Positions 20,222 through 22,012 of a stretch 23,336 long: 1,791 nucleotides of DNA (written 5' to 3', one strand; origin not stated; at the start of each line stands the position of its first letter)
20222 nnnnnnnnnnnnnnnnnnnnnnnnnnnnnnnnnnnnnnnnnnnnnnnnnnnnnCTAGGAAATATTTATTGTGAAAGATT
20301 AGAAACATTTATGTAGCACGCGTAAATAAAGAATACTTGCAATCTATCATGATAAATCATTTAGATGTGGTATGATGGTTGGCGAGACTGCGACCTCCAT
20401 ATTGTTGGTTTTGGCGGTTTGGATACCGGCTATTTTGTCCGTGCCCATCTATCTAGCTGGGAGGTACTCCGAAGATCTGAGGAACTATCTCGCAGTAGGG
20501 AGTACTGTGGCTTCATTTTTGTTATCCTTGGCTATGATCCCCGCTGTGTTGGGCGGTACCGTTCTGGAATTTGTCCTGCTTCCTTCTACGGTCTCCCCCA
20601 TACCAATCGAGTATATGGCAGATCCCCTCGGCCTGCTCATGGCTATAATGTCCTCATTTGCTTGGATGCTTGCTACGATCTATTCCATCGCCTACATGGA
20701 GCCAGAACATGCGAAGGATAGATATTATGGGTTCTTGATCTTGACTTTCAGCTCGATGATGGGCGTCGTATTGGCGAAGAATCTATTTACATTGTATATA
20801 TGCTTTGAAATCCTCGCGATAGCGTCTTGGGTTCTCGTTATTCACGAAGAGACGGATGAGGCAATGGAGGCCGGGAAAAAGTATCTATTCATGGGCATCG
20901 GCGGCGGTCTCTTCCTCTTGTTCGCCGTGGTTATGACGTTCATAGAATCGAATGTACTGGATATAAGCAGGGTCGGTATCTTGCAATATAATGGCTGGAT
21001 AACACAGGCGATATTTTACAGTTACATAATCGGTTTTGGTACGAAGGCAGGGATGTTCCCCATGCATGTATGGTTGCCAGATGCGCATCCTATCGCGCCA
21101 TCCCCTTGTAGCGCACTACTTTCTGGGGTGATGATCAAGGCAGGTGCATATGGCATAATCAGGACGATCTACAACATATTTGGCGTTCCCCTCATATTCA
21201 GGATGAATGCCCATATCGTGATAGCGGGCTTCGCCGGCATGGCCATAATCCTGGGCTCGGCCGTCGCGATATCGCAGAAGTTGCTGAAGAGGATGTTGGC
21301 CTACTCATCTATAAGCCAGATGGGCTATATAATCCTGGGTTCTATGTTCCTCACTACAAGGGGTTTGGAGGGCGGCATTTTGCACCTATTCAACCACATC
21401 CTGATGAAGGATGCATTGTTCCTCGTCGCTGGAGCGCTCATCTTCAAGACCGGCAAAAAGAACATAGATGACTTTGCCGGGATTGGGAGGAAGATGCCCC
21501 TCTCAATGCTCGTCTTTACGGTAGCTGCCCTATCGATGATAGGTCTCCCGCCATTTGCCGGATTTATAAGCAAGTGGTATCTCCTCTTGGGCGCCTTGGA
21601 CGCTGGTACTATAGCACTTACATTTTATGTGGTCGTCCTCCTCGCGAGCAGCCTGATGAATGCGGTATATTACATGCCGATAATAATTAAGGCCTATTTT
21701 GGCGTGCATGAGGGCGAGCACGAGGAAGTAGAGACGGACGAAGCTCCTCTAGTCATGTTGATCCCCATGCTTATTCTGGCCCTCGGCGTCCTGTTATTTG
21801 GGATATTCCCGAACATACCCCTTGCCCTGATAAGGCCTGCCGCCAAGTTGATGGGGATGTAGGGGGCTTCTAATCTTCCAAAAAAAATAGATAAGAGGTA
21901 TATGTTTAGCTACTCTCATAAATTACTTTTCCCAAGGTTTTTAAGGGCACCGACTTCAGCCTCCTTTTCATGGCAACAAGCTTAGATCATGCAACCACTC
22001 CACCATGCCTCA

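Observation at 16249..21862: Mrp/Mbh/Mbx-type membrane module (E-F-G-split B-C-D-D') without catalytic subunits, abutting an IS element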

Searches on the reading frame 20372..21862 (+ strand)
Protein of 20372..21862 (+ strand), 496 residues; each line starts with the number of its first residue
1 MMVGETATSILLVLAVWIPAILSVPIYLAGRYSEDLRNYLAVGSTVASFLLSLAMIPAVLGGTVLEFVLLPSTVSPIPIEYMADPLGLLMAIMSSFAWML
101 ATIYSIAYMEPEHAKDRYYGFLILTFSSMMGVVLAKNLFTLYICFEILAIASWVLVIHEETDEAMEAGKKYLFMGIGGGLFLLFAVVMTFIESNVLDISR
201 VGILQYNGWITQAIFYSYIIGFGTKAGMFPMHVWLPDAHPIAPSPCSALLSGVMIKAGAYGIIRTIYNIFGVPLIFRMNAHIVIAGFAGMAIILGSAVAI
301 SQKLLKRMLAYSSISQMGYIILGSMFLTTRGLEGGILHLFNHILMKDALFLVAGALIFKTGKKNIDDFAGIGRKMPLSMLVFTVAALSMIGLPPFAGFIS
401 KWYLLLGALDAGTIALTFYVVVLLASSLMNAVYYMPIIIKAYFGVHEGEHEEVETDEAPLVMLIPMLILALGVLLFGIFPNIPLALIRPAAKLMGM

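Call 5: search_protein_families(library=pfam, proteins=[window:20372-21862:+], max_evalue=0.01)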
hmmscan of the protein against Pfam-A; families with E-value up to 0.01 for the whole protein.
window:20372-21862:+ (496 aa): 2 families
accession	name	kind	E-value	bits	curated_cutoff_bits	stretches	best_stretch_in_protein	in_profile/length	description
PF00361.26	Proton_antipo_M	-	1.2e-63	215.5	21.5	1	135-422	1-289/294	NADH:quinone oxidoreductase/Mrp antiporter, TM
PF00662.26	Proton_antipo_N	-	4.4e-06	26.9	24.5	1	76-119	8-51/51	NADH-Ubiquinone oxidoreductase (complex I), chain 5 N-terminus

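Call 6: search_protein_families(library=ncbifam, proteins=[window:20372-21862:+], max_evalue=0.01)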
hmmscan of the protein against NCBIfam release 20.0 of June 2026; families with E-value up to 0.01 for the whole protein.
window:20372-21862:+ (496 aa): 75 families (the best 25 are shown)
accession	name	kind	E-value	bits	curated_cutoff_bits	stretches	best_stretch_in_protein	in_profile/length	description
NF006236.0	PRK08375.1-1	equivalog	4.8e-111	372.1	663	1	6-487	3-488/493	putative monovalent cation/H+ antiporter subunit D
NF005561.0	PRK07234.1-1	equivalog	4.4e-106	355.9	718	1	8-449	5-446/569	putative monovalent cation/H+ antiporter subunit D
NF006240.0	PRK08376.1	subfamily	3.8e-84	283.5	662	1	16-493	11-506/521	putative monovalent cation/H+ antiporter subunit D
NF005140.0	PRK06589.1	equivalog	8.3e-82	275.5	470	1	5-477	6-475/489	putative monovalent cation/H+ antiporter subunit D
NF006419.0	PRK08668.1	equivalog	1.6e-80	271.6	617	1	12-487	4-474/613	NADH dehydrogenase subunit M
NF005086.0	PRK06521.1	equivalog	1.3e-79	268.4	667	1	12-492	10-504/669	hydrogenase 4 subunit B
NF009306.0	PRK12663.1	equivalog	4.5e-72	243.4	542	1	9-493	3-480/498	Na+/H+ antiporter subunit D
NF009305.0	PRK12662.1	equivalog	6.3e-71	239.6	700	1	10-487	4-482/492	putative monovalent cation/H+ antiporter subunit D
TIGR01972.1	NDH_I_M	subfamily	1.2e-68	232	263.8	1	13-492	2-480/486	NADH-quinone oxidoreductase subunit M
NF006241.0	PRK08377.1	equivalog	2e-68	231.6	645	1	33-491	27-474/494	NADH dehydrogenase subunit N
NF009287.0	PRK12647.1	equivalog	2.8e-68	231.2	937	1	12-488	3-476/773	putative monovalent cation/H+ antiporter subunit A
NF005097.0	PRK06525.1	equivalog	2.3e-67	227.8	430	1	12-471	5-466/480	hydrogenase 4 subunit D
NF005818.0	PRK07691.1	equivalog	2.8e-63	214.6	586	1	10-491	4-480/496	Na+/H+ antiporter subunit D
NF005141.0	PRK06590.1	equivalog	8.2e-61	206.7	556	1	11-480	4-468/615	NADH-quinone oxidoreductase subunit L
NF009310.0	PRK12668.1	equivalog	3.6e-60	204.4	564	1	31-483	22-437/584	Na(+)/H(+) antiporter subunit D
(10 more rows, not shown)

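Call 10: find_encoding_contigs(protein=window:20372-21862:+, flank=10000, max_places=10)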
Protein window:20372-21862:+ (496 aa): no gene with exactly this product is on record in the collection.

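Call 12: find_related_loci(query=window:20372-21862:+, collection=genome_contigs, flank=10000)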
Query window:20372-21862:+ (496 aa) in genome_contigs; peptide patterns used: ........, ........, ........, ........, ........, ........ (x = any residue, [..] = any of these).
87 stretches matched a pattern; 47 encode a relative of the query (tblastn E <= 1e-3); 47 distinct loci.
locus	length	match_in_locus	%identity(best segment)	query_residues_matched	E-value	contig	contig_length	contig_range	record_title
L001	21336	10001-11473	64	5-496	0e+0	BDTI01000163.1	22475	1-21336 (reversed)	Archaeon BMS3Abin16 DNA, contig: NODE_11, whole genome shotgun sequence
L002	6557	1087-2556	63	5-495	0e+0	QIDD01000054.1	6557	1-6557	MAG: Methanobacteriota archaeon isolate SZUA-236 Ga0212232_1001028, whole genome shotgun sequence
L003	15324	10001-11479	59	3-492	5e-175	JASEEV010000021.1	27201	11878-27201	MAG: Methanocellales archaeon isolate Yes46-07 NODE_21_length_27201_cov_60.162344, whole genome shotgun sequence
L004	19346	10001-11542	46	4-488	3e-125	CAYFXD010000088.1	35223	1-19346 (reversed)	MAG TPA_asm: uncultured Actinomycetota bacterium isolate ERP108616_co1_402 genome assembly, contig: k119_354383, whole g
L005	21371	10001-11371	44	37-494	2e-112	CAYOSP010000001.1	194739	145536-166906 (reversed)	MAG TPA_asm: uncultured Eubacteriales bacterium isolate SRP141376_co1_222 genome assembly, contig: NODE_107_length_19473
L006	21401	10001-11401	44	26-494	4e-112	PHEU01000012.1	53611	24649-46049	MAG: Actinobacteria bacterium HGW-Actinobacteria-6 08E140C01_scaffold_495, whole genome shotgun sequence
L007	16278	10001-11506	47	10-493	4e-135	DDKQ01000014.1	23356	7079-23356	MAG TPA_asm: Candidatus Subteraquimicrobium carltonvillense isolate UBA2594 UBA2594_contig_462, whole genome shotgun seq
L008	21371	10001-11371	44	37-494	2e-110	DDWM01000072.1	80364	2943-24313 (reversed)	MAG TPA_asm: Actinobacteria bacterium UBA2286 UBA2286_contig_16669, whole genome shotgun sequence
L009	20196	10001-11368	43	37-494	4e-107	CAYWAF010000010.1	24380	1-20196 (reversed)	MAG TPA_asm: uncultured Eubacteriales bacterium isolate SRP338002_co1_216 genome assembly, contig: NODE_1902_length_2438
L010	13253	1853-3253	41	26-494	2e-106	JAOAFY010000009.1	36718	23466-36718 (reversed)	MAG: Coriobacteriia bacterium isolate SKW301 NODE_9_length_36718_cov_3.170738, whole genome shotgun sequence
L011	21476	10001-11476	74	2-496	0e+0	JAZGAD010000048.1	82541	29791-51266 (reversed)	MAG: Candidatus Hydrothermarchaeales archaeon isolate SCS1bin.18 SCS1bin.18_48, whole genome shotgun sequence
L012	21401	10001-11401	40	26-494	4e-105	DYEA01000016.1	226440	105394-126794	MAG TPA_asm: Slackia sp. isolate Tomsk_69_21 Tomsk_k141_67780, whole genome shotgun sequence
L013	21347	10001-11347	41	31-483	4e-103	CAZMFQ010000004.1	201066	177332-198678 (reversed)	MAG TPA_asm: uncultured Eubacteriales bacterium isolate binchicken_co269_74 genome assembly, contig: NODE_57_length_2010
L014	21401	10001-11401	41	26-494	5e-101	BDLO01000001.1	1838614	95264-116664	Coriobacteriaceae bacterium EMTCatB1 DNA, scaffold1, whole genome shotgun sequence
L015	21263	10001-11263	42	72-481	1e-86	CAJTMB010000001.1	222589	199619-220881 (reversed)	MAG TPA_asm: uncultured Lachnospiraceae bacterium isolate MGBC100230 genome assembly, contig: MGBC100230.1, whole genome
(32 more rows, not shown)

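Call 17: search_protein_families(library=pfam, proteins=[L011:319-1545:+, L011:1880-2260:-, L011:2910-4952:-, L011:11494-12996:+, L011:13015-15489:+, L011:15603-15908:+, L011:16022-16687:+, L011:17028-19046:+, L011:19150-20253:-, L011:20496-21476:-], max_evalue=0.001)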
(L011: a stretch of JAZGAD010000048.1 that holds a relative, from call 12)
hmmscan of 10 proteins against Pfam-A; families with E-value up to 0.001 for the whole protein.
L011:319-1545:+ (408 aa): 3 families
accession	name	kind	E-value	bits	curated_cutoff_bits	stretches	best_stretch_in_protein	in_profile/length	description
PF21570.3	ArgZ-like_C_2nd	-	6.4e-104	346.7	27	1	187-398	2-213/213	Arginine dihydrolase ArgZ-like, C-terminal, Rossmann fold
PF04455.17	Saccharop_dh_N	-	6.1e-36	123.3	23.5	1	4-102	2-100/100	LOR/SDH bifunctional enzyme conserved region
PF21571.2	ArgZ-like_C_1st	-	2.3e-32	111.2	27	1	103-185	1-84/84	Arginine dihydrolase ArgZ-like, C-terminal, first region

L011:1880-2260:- (126 aa): 1 family
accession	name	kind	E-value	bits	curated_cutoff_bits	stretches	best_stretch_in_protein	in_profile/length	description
PF23336.1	HTH_TbsP_C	-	9.2e-14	52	27.1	1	8-116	7-109/121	Transcriptional regulator TbsP-like, C-terminal HTH domain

L011:2910-4952:- (680 aa): 0 families

L011:11494-12996:+ (500 aa): 2 families
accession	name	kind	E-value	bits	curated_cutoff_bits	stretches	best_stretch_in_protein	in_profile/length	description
PF00361.26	Proton_antipo_M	-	5e-52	177.4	21.5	1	137-427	1-293/294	NADH:quinone oxidoreductase/Mrp antiporter, TM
PF00662.26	Proton_antipo_N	-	0.00036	20.8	24.5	0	77-121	9-51/51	NADH-Ubiquinone oxidoreductase (complex I), chain 5 N-terminus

L011:13015-15489:+ (824 aa): 2 families
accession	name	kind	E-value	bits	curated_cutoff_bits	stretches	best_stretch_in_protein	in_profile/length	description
PF00361.26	Proton_antipo_M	-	9.1e-57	192.9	21.5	1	132-430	2-285/294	NADH:quinone oxidoreductase/Mrp antiporter, TM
PF00662.26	Proton_antipo_N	-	1e-07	32.2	24.5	1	73-115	9-51/51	NADH-Ubiquinone oxidoreductase (complex I), chain 5 N-terminus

L011:15603-15908:+ (101 aa): 0 families

L011:16022-16687:+ (221 aa): 1 family
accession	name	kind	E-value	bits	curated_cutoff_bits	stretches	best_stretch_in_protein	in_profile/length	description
PF00689.26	Cation_ATPase_C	-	9.4e-06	26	27.3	1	44-209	31-168/175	Cation transporting ATPase, C-terminus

L011:17028-19046:+ (672 aa): 3 families
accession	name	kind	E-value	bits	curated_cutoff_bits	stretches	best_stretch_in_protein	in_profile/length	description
PF13231.12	PMT_2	-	1.4e-10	42.1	26.1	1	279-433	1-160/160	Dolichyl-phosphate-mannose-protein mannosyltransferase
PF02366.24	PMT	-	1.9e-08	34.6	22.7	1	305-410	91-198/245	Dolichyl-phosphate-mannose-protein mannosyltransferase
PF14938.12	SNAP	-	0.00081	19.4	25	1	66-171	49-147/282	Soluble NSF attachment protein, SNAP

L011:19150-20253:- (367 aa): 2 families
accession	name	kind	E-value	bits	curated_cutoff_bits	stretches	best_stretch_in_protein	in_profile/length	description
PF01758.21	SBF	-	6.5e-41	140.5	24.3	1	56-252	2-190/191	Sodium Bile acid symporter family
PF13593.11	SBF_like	-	8.7e-10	38.8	25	1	20-327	2-295/313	SBF-like CPA transporter family (DUF4137)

L011:20496-21476:- (326 aa): 1 family
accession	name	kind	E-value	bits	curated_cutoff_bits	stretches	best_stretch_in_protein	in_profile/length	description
PF00361.26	Proton_antipo_M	-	7.1e-68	229.4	21.5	1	1-263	36-294/294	NADH:quinone oxidoreductase/Mrp antiporter, TM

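Call 19: search_protein_families(library=pfam, proteins=[L001:4360-5922:-, L001:6779-7408:+, L001:7401-8621:+, L001:8639-9889:+, L001:11683-12489:+, L001:12486-14984:+, L001:15005-16804:+, L001:16788-17486:-, L001:17492-18469:-, L001:18642-19643:+], max_evalue=0.001)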
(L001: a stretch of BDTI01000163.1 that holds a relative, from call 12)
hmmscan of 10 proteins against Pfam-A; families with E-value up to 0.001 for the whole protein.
L001:4360-5922:- (520 aa): 3 families
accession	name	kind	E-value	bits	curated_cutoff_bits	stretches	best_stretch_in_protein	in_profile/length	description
PF00571.33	CBS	-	2.5e-49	165.8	24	4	139-192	2-56/57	CBS domain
PF02518.31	HATPase_c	-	1e-27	97.2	26.4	1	402-512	1-109/111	Histidine kinase-, DNA gyrase B-, and HSP90-like ATPase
PF00512.31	HisKA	-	5e-13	49.3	26.9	1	292-355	2-65/66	His Kinase A (phospho-acceptor) domain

L001:6779-7408:+ (209 aa): 1 family
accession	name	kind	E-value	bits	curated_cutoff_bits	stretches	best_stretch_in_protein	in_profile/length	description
PF12804.13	NTP_transf_3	-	1.2e-26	94.3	27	1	12-163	1-153/160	MobA-like NTP transferase domain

L001:7401-8621:+ (406 aa): 3 families
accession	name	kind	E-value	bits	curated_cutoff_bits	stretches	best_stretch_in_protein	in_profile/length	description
PF03453.22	MoeA_N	-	7e-49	166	30.8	1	10-174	1-160/160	MoeA N-terminal region (domain I and II)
PF00994.29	MoCF_biosynth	-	9e-28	97.2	26.6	1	188-320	2-143/144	Probable molybdopterin binding domain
PF03454.20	MoeA_C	-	3.1e-18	66.2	22.1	1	338-406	4-72/72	MoeA C-terminal region (domain IV)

L001:8639-9889:+ (416 aa): 3 families
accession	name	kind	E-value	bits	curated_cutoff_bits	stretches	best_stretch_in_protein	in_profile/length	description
PF03453.22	MoeA_N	-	2e-45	154.7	30.8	1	8-172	2-160/160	MoeA N-terminal region (domain I and II)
PF00994.29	MoCF_biosynth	-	4.4e-26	91.7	26.6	1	186-323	2-143/144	Probable molybdopterin binding domain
PF03454.20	MoeA_C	-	7.3e-14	52.2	22.1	1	338-408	2-72/72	MoeA C-terminal region (domain IV)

L001:11683-12489:+ (268 aa): 1 family
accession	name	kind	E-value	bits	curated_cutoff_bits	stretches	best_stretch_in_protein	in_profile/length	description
PF10633.15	NPCBM_assoc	-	4.1e-07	30.5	24.4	1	43-110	8-77/78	NPCBM-associated, NEW3 domain of alpha-galactosidase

L001:12486-14984:+ (832 aa): 1 family
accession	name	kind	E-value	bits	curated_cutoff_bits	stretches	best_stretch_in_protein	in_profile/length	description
PF10131.15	PTPS_related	-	2.9e-38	132.2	26.4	1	78-545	1-447/621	6-pyruvoyl-tetrahydropterin synthase related domain; membrane protein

L001:15005-16804:+ (599 aa): 1 family
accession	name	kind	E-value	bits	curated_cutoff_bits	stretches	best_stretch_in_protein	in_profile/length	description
PF09852.15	DUF2079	-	1.1e-65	222.9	28.2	1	39-486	1-457/459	Predicted membrane protein (DUF2079)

L001:16788-17486:- (232 aa): 1 family
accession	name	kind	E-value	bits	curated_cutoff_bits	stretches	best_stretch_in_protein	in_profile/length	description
PF00535.33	Glycos_transf_2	-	2.1e-20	73.7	23.3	1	3-164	1-165/168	Glycosyl transferase family 2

L001:17492-18469:- (325 aa): 1 family
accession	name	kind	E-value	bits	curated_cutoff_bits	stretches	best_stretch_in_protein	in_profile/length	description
PF03706.18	LPG_synthase_TM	-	5.3e-37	128.3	33.4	1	26-303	6-300/302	Lysylphosphatidylglycerol synthase TM region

L001:18642-19643:+ (333 aa): 3 families
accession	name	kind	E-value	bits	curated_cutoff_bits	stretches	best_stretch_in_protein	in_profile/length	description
PF13462.12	Thioredoxin_4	-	1.1e-31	110.7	23.2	1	164-326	4-164/165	Thioredoxin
PF01323.26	DSBA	-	1.6e-21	77.4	25.6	1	177-325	2-190/191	DSBA-like thioredoxin domain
PF13098.12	Thioredoxin_2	-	2e-07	31.7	27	1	172-324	4-103/104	Thioredoxin-like domain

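Call 20: find_related_loci(query=window:20372-21862:+, collection=metagenome_contigs, flank=10000)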
Query window:20372-21862:+ (496 aa) in metagenome_contigs; peptide patterns used: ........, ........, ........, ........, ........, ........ (x = any residue, [..] = any of these).
140 stretches matched a pattern; 78 encode a relative of the query (tblastn E <= 1e-3); 78 distinct loci.
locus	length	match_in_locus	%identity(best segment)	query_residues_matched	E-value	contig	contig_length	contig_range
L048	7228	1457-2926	64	5-495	0e+0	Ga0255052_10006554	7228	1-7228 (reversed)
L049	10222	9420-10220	75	5-271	3e-132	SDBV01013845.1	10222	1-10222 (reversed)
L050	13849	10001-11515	48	18-493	2e-130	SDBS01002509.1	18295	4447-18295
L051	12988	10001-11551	45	17-494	4e-122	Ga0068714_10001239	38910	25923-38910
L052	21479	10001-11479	49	18-488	3e-131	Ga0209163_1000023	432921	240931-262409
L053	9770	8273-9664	43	26-491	1e-112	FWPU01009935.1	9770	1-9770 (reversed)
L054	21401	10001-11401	42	26-494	2e-104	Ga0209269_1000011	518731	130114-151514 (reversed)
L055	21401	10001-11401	40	26-494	3e-105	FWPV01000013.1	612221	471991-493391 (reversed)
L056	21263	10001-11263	42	72-481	1e-86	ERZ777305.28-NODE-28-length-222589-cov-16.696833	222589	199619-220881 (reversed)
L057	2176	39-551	77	324-494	3e-83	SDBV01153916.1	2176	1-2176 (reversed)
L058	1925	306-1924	37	37-494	6e-73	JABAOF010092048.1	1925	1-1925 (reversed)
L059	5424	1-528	63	319-496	1e-68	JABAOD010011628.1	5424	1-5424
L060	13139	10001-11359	42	26-483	4e-105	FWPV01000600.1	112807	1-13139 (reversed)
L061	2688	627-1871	32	84-482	5e-55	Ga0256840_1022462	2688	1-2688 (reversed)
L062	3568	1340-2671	33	68-494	3e-54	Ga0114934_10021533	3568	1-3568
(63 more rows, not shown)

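Call 25: search_solved_structures(query=window:20372-21862:+, max_evalue=1e-20)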
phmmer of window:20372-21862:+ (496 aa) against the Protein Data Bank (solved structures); distinct sequences matched with E-value up to 1e-20: 63 (the best 60 are shown).
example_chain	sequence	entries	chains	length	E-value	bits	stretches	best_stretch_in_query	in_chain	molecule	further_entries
6cfw_H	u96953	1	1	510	1.5e-63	218.9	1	73-489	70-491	Monovalent cation/H+ antiporter subunit D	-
6u8y_H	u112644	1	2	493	2.9e-46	161.8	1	37-480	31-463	NADH dehydrogenase subunit N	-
6u8y_X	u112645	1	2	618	3.6e-45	158.2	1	73-482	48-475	NADH dehydrogenase subunit M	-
7qru_D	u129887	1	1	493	1.2e-43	153.2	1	11-475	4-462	Na+/H+ antiporter subunit D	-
7qru_A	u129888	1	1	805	2.4e-43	152.2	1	20-491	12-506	Na+/H+ antiporter subunit A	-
6z16_A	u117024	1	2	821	5.8e-41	144.4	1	45-490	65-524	Multisubunit Na+/H+ antiporter, A subunit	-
6hum_D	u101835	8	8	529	4.6e-38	134.8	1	83-482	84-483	NAD(P)H-quinone oxidoreductase chain 4 1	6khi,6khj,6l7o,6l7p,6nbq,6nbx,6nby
6hum_F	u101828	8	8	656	2.4e-37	132.4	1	77-478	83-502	NADH dehydrogenase subunit 5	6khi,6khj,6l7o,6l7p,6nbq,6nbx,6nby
6z16_D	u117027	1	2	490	3e-37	132.1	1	10-475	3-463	Multisubunit Na+/H+ antiporter, D subunit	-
8e9g_M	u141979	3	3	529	2.1e-35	126.1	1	119-491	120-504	NADH-quinone oxidoreductase, M subunit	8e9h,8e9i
8qby_M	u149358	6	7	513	2.4e-35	125.8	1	14-491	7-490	NADH dehydrogenase subunit M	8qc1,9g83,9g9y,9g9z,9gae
8e9g_L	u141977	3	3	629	7.9e-35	124.1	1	14-477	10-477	NADH-quinone oxidoreductase, L subunit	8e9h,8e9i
7wff_D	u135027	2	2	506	2.1e-33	119.5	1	90-487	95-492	NAD(P)H-quinone oxidoreductase chain 4, chloroplastic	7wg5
9grx_B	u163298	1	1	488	2.7e-33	119.1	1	104-440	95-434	NAD(P)H-quinone oxidoreductase subunit 2 A, chloroplastic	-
7wff_B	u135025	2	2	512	3.8e-32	115.3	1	104-439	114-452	NAD(P)H-quinone oxidoreductase subunit 2, chloroplastic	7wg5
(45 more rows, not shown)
